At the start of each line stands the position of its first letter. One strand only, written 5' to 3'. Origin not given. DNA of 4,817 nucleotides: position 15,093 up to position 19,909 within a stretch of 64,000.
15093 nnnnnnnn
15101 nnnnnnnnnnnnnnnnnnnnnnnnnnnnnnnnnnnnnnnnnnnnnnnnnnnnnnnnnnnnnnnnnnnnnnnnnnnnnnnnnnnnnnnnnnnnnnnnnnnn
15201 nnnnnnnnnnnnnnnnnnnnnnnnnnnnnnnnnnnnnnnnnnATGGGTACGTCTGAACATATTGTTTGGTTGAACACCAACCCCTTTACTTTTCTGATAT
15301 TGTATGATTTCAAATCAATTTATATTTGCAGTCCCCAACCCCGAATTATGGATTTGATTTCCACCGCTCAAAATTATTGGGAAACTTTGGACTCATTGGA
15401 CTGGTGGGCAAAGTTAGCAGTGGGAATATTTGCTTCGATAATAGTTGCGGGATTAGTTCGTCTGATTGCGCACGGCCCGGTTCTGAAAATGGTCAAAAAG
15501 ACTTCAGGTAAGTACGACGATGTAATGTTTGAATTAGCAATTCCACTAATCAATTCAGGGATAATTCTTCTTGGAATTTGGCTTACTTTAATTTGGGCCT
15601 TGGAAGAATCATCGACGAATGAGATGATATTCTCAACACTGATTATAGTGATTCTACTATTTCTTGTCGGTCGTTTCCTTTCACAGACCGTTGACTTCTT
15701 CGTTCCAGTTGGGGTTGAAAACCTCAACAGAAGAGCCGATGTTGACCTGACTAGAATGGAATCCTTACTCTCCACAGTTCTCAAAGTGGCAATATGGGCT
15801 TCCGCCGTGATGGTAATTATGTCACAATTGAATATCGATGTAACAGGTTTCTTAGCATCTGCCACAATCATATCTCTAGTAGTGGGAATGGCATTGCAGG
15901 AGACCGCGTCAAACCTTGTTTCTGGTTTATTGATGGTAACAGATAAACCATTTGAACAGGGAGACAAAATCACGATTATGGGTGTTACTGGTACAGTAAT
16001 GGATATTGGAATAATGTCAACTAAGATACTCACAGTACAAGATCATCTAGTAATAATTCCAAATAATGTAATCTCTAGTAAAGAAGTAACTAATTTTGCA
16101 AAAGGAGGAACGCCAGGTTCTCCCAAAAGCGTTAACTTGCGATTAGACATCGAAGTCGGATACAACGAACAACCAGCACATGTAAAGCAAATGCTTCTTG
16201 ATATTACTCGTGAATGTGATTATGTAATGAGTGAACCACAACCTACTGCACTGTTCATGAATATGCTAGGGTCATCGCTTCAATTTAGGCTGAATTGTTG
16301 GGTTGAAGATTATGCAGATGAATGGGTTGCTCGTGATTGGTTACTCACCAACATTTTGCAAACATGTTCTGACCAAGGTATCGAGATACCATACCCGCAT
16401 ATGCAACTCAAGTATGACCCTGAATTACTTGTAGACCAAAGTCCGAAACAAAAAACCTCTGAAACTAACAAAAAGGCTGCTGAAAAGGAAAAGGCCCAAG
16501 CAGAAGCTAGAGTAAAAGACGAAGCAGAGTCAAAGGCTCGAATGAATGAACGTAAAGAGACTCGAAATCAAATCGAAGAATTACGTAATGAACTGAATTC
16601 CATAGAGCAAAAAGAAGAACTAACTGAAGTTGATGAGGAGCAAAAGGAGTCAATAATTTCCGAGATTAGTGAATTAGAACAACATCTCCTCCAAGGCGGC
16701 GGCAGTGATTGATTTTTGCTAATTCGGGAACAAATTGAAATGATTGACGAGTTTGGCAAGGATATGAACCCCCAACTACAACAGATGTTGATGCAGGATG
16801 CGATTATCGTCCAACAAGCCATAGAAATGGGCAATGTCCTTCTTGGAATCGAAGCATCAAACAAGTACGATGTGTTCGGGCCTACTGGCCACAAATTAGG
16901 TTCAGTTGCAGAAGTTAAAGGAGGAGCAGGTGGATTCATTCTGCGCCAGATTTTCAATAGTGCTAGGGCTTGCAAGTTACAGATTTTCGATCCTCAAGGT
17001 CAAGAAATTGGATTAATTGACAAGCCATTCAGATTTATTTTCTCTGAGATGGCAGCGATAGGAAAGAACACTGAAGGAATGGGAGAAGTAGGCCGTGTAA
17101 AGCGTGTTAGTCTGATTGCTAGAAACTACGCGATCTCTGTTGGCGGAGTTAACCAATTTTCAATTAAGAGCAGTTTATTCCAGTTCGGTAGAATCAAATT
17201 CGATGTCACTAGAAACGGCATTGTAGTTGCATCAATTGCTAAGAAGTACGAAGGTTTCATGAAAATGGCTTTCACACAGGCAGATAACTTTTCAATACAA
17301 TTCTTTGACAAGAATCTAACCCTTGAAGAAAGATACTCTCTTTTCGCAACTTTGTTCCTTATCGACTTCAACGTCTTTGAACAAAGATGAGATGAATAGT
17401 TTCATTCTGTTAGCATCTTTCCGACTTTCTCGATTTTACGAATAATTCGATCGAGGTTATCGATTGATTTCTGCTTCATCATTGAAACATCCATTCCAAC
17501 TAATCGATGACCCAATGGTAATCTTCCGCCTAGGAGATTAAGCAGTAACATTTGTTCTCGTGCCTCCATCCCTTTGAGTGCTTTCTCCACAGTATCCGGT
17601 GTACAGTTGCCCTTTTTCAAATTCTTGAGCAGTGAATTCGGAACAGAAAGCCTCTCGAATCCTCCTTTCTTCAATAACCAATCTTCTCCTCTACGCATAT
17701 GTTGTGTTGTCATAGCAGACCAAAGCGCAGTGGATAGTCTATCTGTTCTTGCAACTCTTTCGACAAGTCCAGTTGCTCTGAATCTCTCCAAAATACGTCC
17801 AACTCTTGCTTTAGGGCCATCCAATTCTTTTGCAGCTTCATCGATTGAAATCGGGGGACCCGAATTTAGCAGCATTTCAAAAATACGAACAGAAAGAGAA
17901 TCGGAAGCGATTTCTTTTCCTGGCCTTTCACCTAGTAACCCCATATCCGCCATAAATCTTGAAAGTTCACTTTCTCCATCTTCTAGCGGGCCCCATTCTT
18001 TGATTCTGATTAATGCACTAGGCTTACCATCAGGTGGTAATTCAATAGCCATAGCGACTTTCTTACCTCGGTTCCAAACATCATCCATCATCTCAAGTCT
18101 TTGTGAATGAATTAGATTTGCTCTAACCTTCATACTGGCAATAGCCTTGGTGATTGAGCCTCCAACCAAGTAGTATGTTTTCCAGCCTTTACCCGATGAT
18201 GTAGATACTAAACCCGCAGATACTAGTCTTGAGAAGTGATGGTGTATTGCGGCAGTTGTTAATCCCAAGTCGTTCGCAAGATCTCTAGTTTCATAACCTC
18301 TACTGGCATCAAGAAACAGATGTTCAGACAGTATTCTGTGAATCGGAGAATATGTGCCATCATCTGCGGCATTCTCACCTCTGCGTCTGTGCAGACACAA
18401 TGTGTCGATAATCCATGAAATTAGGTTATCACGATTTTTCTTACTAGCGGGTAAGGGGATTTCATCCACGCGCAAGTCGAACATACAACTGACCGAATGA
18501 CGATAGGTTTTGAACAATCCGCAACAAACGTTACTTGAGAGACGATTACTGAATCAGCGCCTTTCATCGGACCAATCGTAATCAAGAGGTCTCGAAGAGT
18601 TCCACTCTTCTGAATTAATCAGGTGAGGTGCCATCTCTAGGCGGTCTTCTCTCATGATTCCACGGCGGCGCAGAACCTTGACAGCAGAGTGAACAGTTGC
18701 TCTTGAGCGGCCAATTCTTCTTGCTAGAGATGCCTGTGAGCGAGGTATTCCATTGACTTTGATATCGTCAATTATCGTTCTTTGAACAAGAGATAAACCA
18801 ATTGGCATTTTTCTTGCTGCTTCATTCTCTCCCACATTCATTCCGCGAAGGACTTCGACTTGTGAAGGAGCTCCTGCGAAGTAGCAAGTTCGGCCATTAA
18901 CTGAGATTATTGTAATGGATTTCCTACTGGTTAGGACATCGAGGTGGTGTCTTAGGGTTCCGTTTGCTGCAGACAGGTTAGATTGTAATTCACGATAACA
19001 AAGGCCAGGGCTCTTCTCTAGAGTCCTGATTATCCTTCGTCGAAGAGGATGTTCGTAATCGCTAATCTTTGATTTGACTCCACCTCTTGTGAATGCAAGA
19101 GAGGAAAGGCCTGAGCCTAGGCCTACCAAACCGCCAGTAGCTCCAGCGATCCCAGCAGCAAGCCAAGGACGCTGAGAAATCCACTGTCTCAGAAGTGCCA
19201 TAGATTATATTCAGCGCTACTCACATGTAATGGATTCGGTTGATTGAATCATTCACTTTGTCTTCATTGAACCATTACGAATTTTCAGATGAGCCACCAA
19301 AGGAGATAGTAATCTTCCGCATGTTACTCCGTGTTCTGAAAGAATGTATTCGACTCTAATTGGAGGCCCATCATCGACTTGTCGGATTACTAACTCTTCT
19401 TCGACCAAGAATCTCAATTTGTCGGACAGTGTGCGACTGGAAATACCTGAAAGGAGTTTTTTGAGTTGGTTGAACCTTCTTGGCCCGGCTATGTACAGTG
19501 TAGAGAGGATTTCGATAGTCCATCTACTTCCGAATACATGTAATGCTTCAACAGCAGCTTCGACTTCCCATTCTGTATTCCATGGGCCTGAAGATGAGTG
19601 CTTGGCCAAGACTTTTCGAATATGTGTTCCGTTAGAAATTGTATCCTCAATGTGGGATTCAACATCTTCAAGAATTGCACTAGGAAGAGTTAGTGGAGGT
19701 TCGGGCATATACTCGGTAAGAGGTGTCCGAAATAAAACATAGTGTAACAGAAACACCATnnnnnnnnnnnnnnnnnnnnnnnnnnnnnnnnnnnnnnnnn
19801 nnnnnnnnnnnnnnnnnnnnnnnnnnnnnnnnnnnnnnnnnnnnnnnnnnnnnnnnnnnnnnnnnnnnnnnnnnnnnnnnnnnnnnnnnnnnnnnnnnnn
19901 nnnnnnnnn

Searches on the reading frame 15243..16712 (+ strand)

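Call 28: search_protein_families(library=pfam, proteins=[window:15243-16712:+], max_evalue=0.001)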
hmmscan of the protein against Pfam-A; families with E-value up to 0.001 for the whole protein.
window:15243-16712:+ (489 aa): 3 families
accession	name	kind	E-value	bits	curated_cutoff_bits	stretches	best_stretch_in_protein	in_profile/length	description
PF00924.24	MS_channel_2nd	-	2.7e-18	66.3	20.2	1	221-286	2-67/68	Mechanosensitive ion channel, beta-domain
PF21082.3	MS_channel_3rd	-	6.3e-11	43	21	1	301-382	3-88/88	Mechanosensitive ion channel MscS, C-terminal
PF21088.3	MS_channel_1st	-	2e-06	28.1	23.1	1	178-219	1-42/42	Mechanosensitive ion channel, transmembrane helices 2/3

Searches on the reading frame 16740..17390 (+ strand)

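Call 28: search_protein_families(library=pfam, proteins=[window:16740-17390:+], max_evalue=0.001)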
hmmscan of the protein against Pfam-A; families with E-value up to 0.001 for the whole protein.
window:16740-17390:+ (216 aa): 1 family
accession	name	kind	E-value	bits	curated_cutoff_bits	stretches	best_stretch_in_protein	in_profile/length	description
PF03803.21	Scramblase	-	6.7e-38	130.7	25.4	1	11-215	13-221/221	Scramblase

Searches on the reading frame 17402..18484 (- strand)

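Call 29: search_protein_families(library=pfam, proteins=[window:17402-18484:-], max_evalue=0.001)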
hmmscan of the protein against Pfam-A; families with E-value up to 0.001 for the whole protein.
window:17402-18484:- (360 aa): 7 families
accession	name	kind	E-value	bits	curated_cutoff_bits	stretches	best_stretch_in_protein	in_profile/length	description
PF12802.13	MarR_2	-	1.5e-07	31.9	27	1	199-248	8-58/61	MarR family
PF12840.13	HTH_20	-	1.8e-07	31.5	27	0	195-244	3-51/51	Helix-turn-helix domain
PF01978.25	TrmB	-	4.2e-07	30.2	25.6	0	199-247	11-58/68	Sugar-specific transcriptional regulator TrmB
PF09339.16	HTH_IclR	-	7.3e-07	29.3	22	0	199-244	6-51/52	IclR helix-turn-helix domain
PF01022.26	HTH_5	-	4.6e-06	26.8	22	1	66-94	18-46/47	Bacterial regulatory protein, arsR family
PF13412.12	HTH_24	-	9.6e-05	22.3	21.9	0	67-93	21-47/48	Winged helix-turn-helix DNA-binding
PF13545.12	HTH_Crp_2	-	0.00055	20.3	27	0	67-96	26-55/70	Crp-like helix-turn-helix domain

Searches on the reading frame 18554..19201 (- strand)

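Call 29: search_protein_families(library=pfam, proteins=[window:18554-19201:-], max_evalue=0.001)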
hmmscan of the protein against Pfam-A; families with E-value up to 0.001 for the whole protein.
window:18554-19201:- (215 aa): 5 families
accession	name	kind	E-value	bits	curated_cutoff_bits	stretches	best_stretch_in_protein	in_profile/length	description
PF13412.12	HTH_24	-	2.6e-10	40.1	21.9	2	155-182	19-46/48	Winged helix-turn-helix DNA-binding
PF24266.1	HTH_HVO_0163_N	-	3.1e-08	34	31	1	54-113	4-63/70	HVO_0163, N-terminal HTH domain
PF12840.13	HTH_20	-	3.5e-07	30.5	27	0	50-91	2-43/51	Helix-turn-helix domain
PF01022.26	HTH_5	-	7.2e-05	23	22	1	52-90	2-39/47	Bacterial regulatory protein, arsR family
PF25213.1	HVO_A0261_N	-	0.00061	20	35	0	153-185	24-56/86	HVO_A0261 N-terminal domain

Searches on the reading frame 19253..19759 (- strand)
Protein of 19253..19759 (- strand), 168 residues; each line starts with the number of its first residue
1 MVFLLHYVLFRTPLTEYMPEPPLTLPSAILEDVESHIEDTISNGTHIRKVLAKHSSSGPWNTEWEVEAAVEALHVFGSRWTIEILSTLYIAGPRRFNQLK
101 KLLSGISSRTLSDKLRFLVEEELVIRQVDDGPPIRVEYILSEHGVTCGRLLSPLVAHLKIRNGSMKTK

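Call 29: search_protein_families(library=pfam, proteins=[window:19253-19759:-], max_evalue=0.001)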
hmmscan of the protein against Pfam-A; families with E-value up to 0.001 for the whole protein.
window:19253-19759:- (168 aa): 1 family
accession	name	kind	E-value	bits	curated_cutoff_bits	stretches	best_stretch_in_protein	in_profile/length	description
PF01638.23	HxlR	-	1.1e-16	60.8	20.8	1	76-154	2-79/91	HxlR-like helix-turn-helix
